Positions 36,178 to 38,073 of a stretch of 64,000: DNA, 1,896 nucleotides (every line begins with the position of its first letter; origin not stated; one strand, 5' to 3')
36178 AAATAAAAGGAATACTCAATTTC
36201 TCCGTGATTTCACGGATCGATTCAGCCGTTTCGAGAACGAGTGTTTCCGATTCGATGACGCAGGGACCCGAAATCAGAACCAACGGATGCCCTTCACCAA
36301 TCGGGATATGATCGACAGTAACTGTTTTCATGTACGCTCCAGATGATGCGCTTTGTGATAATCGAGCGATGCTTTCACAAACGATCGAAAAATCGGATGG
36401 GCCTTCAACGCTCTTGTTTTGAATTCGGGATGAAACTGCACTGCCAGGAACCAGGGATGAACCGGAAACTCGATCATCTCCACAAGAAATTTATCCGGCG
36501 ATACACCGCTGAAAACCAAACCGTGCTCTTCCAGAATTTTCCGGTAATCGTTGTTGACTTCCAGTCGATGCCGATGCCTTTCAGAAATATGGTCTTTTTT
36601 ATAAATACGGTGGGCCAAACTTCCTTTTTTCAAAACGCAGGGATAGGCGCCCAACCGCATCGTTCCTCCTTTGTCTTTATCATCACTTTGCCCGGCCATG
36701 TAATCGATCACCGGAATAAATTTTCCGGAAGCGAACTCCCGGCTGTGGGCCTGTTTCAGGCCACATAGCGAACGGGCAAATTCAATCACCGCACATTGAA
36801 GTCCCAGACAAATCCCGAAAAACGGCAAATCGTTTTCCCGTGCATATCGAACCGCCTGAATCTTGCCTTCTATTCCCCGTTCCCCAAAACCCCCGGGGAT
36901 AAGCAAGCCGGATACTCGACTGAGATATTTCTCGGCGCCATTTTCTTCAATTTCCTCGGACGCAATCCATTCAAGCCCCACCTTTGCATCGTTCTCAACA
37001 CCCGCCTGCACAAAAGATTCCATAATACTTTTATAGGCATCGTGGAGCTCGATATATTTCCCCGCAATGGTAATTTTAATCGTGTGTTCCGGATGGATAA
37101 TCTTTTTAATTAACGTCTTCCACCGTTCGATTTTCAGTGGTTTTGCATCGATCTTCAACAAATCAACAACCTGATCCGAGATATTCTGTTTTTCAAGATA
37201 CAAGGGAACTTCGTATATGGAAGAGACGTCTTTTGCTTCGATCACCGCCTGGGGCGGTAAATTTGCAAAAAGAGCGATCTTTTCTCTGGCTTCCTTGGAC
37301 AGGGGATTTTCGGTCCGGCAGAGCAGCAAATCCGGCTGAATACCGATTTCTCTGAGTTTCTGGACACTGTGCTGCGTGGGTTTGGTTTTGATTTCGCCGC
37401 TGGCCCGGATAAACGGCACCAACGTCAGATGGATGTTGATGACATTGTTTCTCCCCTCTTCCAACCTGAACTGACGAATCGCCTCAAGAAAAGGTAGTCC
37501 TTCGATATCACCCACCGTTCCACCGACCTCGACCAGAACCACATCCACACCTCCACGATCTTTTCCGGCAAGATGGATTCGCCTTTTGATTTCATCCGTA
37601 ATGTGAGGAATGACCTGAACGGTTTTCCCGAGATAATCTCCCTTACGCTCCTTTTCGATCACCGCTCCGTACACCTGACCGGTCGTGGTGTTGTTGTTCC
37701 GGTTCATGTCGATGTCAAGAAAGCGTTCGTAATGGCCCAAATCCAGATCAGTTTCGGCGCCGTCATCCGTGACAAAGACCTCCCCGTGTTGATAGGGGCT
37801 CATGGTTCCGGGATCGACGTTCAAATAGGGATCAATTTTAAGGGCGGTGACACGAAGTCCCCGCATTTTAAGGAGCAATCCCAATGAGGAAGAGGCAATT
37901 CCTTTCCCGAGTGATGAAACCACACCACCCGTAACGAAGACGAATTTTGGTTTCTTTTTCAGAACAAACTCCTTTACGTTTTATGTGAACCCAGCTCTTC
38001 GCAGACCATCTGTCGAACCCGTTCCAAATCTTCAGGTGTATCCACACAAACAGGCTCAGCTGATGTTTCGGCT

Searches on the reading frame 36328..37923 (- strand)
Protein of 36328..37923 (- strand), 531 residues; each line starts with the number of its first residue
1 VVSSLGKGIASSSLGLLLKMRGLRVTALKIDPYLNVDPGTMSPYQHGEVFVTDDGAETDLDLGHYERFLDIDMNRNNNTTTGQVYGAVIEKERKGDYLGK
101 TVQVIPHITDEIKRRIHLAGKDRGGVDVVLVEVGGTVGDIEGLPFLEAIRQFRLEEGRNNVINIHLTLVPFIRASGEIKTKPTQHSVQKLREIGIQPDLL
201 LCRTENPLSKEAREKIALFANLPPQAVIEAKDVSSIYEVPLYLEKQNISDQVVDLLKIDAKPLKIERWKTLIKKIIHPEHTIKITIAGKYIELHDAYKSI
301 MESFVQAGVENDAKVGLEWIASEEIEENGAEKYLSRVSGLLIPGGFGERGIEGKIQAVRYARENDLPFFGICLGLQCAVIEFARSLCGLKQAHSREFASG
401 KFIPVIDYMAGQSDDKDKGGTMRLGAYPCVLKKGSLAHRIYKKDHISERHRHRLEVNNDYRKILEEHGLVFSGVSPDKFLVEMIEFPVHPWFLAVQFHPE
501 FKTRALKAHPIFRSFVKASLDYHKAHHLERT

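Call 43: search_protein_families(library=ncbifam, proteins=[window:36328-37923:-], max_evalue=1e-10)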
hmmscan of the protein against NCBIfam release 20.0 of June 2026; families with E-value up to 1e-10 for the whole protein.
window:36328-37923:- (531 aa): 3 families
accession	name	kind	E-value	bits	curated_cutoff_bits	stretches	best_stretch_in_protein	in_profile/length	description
NF003792.0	PRK05380.1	equivalog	1.7e-246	819.1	308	1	2-525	13-532/534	CTP synthase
TIGR00337.1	PyrG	equivalog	2e-236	785.6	462.75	1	2-518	13-526/526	glutamine hydrolyzing CTP synthase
NF004836.1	PRK06186.1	equivalog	3.2e-37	127.9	260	1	282-519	1-227/228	CTP synthase C-terminal region-related (seleno)protein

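Call 44: find_related_loci(query=window:36328-37923:-, collection=genome_contigs, flank=1000)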
Query window:36328-37923:- (531 aa) in genome_contigs; peptide patterns used: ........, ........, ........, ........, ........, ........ (x = any residue, [..] = any of these).
584 stretches matched a pattern; 527 encode a relative of the query (tblastn E <= 1e-3); the best 80 are kept; 80 distinct loci.
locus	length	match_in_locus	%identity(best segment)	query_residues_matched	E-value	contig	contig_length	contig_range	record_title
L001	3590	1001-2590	92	1-530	0e+0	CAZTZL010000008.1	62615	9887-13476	MAG TPA_asm: uncultured bacterium isolate binchicken_co94_424 genome assembly, contig: NODE_519_length_62615_cov_13.2932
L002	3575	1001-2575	63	1-525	0e+0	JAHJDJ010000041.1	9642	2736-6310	MAG: bacterium isolate Modern_marine.mb.49 Modern_marine.mb.49_k141_353519, whole genome shotgun sequence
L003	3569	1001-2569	59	1-523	0e+0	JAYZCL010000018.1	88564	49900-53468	MAG: Candidatus Neomarinimicrobiota bacterium isolate XB_MAG1229 DB_MAG1229_0018, whole genome shotgun sequence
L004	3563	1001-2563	60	1-522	0e+0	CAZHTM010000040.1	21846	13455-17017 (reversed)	MAG TPA_asm: uncultured bacterium isolate binchicken_co172_182 genome assembly, contig: NODE_1843_length_21846_cov_40.64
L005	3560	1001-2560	59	1-520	0e+0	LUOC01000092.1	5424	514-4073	MAG: Candidatus Marinimicrobia bacterium REDSEA-S14_B6 scaffold92, whole genome shotgun sequence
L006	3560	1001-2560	58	1-520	0e+0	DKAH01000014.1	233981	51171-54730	MAG TPA_asm: Candidatus Marinimicrobia bacterium UBA6931 UBA6931_contig_3386, whole genome shotgun sequence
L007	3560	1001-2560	59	1-520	0e+0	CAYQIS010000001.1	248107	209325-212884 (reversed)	MAG TPA_asm: uncultured Spirochaetia bacterium isolate binchicken_co135_109 genome assembly, contig: NODE_78_length_2481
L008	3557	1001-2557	58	1-519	0e+0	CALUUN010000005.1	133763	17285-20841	MAG: Candidatus Gastranaerophilales bacterium isolate BRZ_MV__bin6 genome assembly, contig: BRZ_MV__NODE_93_length_13376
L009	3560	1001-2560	58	1-520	0e+0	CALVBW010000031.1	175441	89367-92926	MAG: Candidatus Gastranaerophilales bacterium isolate E08__bin45 genome assembly, contig: E08__k127_2411192, whole genom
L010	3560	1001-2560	58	1-520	0e+0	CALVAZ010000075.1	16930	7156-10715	MAG: Candidatus Gastranaerophilales bacterium isolate E08__bin114 genome assembly, contig: E08__k127_7880852, whole geno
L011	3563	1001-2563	57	1-521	0e+0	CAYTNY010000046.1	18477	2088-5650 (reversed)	MAG TPA_asm: uncultured Spirochaetia bacterium isolate SRP252850_co1_9 genome assembly, contig: NODE_5491_length_18477_c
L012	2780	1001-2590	57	1-522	0e+0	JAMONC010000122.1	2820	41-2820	MAG: Desulfobacterales bacterium isolate 4281-140_metabat2_scaf2bin.019 4281-140_scaffold_21219_c1, whole genome shotgun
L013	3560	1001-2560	58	1-520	0e+0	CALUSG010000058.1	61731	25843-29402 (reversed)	MAG: Candidatus Gastranaerophilales bacterium isolate E21__bin158 genome assembly, contig: E21__k127_3966166, whole geno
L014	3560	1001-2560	57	1-520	0e+0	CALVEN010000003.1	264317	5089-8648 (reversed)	MAG: Candidatus Gastranaerophilales bacterium isolate BRZ_BN__bin58 genome assembly, contig: BRZ_BN__NODE_25_length_2643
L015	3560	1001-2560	58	1-520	0e+0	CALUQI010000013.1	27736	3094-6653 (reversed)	MAG: Candidatus Gastranaerophilales bacterium isolate BRZ_AK__bin103 genome assembly, contig: BRZ_AK__NODE_1820_length_2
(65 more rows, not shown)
